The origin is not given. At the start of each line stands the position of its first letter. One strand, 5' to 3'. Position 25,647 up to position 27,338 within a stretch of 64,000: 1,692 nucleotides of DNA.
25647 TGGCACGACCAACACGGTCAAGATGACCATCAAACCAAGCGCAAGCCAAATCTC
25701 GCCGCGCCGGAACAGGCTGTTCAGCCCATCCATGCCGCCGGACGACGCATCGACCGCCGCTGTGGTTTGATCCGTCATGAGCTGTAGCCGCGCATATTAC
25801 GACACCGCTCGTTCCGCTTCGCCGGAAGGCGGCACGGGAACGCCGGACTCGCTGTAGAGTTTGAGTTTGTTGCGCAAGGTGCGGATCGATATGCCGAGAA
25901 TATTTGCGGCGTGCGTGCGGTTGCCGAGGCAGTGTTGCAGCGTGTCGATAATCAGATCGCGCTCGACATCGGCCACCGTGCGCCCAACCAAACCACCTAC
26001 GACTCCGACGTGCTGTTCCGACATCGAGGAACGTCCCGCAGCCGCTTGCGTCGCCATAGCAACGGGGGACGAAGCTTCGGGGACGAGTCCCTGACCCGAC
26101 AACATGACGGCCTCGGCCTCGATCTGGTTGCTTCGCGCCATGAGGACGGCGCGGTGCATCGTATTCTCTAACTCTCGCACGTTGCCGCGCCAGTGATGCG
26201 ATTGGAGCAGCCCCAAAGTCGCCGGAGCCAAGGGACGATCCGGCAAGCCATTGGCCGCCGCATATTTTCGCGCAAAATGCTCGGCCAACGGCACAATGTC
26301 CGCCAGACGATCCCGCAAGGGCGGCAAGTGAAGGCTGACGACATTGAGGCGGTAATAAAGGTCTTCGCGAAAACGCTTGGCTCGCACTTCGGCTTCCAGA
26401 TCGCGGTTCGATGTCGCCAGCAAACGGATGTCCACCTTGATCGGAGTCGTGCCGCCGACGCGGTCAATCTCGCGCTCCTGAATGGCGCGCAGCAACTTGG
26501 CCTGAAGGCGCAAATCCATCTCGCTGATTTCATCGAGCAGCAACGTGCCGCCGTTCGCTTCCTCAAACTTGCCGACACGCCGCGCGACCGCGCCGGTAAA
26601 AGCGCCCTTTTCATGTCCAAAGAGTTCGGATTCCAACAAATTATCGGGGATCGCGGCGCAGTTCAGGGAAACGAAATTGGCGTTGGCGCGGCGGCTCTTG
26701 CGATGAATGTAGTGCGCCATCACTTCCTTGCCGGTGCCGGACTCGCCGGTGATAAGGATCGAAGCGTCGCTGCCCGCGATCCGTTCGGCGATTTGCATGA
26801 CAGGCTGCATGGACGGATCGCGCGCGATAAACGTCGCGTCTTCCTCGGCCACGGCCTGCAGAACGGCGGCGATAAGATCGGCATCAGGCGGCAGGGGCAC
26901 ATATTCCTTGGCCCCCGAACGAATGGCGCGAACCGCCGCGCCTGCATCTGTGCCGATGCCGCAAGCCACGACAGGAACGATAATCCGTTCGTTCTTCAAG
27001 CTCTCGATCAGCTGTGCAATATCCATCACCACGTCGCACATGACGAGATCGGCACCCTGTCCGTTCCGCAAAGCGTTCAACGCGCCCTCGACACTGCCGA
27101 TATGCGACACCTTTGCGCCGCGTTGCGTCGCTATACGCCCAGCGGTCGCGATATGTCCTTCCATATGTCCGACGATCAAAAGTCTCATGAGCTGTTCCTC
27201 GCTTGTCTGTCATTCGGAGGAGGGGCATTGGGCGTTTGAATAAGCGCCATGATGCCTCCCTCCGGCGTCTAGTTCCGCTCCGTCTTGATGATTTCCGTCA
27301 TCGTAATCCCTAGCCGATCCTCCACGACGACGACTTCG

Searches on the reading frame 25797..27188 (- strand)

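Call 56: search_protein_families(library=pfam, proteins=[window:25797-27188:-], max_evalue=0.0001)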
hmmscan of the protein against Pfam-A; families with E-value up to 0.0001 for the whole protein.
window:25797-27188:- (463 aa): 6 families
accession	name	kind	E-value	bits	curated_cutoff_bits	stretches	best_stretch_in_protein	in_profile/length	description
PF00158.32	Sigma54_activat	-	2.7e-71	239.1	20.2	1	121-286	2-167/168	Sigma-54 interaction domain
PF14532.12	Sigma54_activ_2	-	8.6e-21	75.1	25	1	127-291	7-138/138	Sigma-54 interaction domain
PF25601.1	AAA_lid_14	-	2.1e-20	72.8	27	1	292-361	1-70/87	AAA+ ATPase lid domain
PF02954.25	HTH_8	-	2.4e-15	56.4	22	1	405-444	2-41/42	Bacterial regulatory protein, Fis family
PF07728.20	AAA_5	-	1.9e-08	34.8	22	1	144-263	2-124/139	AAA domain (dynein-related subfamily)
PF13191.12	AAA_16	-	3.9e-05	24.6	32.6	0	120-196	2-85/167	AAA ATPase domain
